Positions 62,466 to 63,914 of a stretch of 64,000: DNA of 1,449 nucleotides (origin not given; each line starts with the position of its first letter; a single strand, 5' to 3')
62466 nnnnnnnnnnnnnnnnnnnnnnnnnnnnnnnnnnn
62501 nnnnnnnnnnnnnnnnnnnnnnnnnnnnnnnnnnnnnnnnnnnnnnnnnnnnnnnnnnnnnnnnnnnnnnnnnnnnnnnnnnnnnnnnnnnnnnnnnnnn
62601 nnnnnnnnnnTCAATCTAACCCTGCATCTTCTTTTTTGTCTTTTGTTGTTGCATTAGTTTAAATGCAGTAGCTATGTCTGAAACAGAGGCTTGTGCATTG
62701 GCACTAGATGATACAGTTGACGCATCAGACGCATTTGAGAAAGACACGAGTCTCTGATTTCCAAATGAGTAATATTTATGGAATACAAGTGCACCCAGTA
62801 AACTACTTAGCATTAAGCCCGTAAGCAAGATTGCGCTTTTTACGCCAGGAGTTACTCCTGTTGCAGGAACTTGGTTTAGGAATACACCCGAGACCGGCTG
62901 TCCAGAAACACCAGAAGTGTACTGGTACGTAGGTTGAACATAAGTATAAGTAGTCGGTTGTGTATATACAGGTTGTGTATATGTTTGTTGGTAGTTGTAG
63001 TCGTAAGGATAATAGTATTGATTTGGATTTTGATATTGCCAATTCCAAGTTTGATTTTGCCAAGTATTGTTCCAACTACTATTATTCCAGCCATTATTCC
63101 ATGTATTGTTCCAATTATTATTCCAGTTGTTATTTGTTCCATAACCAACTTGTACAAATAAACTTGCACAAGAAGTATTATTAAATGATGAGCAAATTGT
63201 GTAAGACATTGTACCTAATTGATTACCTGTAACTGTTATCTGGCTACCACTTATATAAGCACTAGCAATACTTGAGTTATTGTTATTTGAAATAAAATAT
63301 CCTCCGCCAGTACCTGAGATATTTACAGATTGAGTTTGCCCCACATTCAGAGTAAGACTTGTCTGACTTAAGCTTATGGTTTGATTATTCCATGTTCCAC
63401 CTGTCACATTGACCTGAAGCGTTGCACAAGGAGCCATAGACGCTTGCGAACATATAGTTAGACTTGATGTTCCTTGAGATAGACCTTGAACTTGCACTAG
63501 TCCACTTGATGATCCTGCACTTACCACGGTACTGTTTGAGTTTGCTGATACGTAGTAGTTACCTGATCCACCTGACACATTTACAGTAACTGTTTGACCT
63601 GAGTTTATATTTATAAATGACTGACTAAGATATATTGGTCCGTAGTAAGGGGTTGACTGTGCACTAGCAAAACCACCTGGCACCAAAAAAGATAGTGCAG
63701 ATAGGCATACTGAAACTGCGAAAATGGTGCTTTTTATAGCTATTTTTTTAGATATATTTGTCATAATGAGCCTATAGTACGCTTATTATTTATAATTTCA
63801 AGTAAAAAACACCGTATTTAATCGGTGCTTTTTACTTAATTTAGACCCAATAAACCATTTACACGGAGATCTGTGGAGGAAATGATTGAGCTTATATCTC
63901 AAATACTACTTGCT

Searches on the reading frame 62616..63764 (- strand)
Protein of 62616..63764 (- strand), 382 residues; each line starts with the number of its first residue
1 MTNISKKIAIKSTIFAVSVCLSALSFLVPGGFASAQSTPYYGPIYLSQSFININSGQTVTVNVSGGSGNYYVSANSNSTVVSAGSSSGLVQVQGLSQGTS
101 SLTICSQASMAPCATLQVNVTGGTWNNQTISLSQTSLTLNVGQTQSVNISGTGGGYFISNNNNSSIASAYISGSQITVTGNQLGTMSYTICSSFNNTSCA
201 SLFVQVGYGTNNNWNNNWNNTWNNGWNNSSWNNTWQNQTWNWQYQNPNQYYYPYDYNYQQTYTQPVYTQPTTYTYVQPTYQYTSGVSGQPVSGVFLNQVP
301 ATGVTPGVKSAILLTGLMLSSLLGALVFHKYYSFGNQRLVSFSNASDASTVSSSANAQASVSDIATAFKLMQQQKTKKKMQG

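Call 4: search_protein_families(library=pfam, proteins=[window:62616-63764:-], max_evalue=0.01)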
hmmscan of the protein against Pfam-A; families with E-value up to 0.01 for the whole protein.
window:62616-63764:- (382 aa): 2 families
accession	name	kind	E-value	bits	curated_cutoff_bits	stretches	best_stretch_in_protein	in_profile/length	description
PF13629.12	T2SS-T3SS_pil_N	-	6.6e-05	23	23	0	135-206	3-71/72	Pilus formation protein N terminal region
PF24902.1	Ig_NUP210_9th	-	0.0011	19.5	27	0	58-105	15-63/79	NUP210, Ig-like domain 9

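Call 5: search_protein_families(library=ncbifam, proteins=[window:62616-63764:-], max_evalue=0.1)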
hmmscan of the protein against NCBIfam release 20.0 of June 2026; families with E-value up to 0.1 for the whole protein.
window:62616-63764:- (382 aa): 0 families

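Call 66: find_encoding_contigs(protein=window:62616-63764:-, flank=10000, max_places=3)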
Protein window:62616-63764:- (382 aa): 7 contigs read that carry it; 3 places shown.
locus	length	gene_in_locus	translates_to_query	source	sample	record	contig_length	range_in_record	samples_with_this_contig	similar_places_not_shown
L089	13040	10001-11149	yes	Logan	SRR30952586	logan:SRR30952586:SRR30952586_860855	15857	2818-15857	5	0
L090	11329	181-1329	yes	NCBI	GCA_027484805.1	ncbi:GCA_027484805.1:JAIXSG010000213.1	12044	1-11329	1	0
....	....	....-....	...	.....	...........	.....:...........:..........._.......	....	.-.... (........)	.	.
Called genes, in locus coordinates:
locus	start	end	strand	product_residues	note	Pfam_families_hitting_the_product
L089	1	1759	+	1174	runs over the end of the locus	PF00580:UvrD-helicase, PF13245:AAA_19, PF13604:AAA_30 (faint), PF13361:UvrD_C, PF13538:UvrD_C_2 (faint), PF12705:PDDEXK_1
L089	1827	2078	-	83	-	-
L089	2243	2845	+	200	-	PF03724:META (weak)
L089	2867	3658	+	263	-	PF27854:Heavy_Cys_CGP, PF03724:META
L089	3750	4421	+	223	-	PF00072:Response_reg, PF21714:KaiA_N (faint), PF00486:Trans_reg_C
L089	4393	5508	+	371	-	PF00512:HisKA, PF02518:HATPase_c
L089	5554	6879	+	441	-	PF00070:Pyr_redox (faint), PF00890:FAD_binding_2, PF01266:DAO (faint), PF03486:HI0933_like, PF07992:Pyr_redox_2 (weak), PF12831:FAD_oxidored, PF13738:Pyr_redox_3 (weak), PF22780:HI0933_like_1st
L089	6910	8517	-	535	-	PF00875:DNA_photolyase, PF03441:FAD_binding_7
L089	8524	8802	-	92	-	PF00462:Glutaredoxin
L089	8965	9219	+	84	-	-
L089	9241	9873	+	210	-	PF00881:Nitroreductase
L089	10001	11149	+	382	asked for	-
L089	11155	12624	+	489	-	PF02689:Herpes_Helicase (faint), PF05970:PIF1, PF13604:AAA_30, PF01443:Viral_helicase1 (faint), PF13245:AAA_19, PF21530:Pif1_2B_dom (weak)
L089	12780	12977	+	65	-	-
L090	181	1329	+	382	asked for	-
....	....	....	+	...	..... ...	-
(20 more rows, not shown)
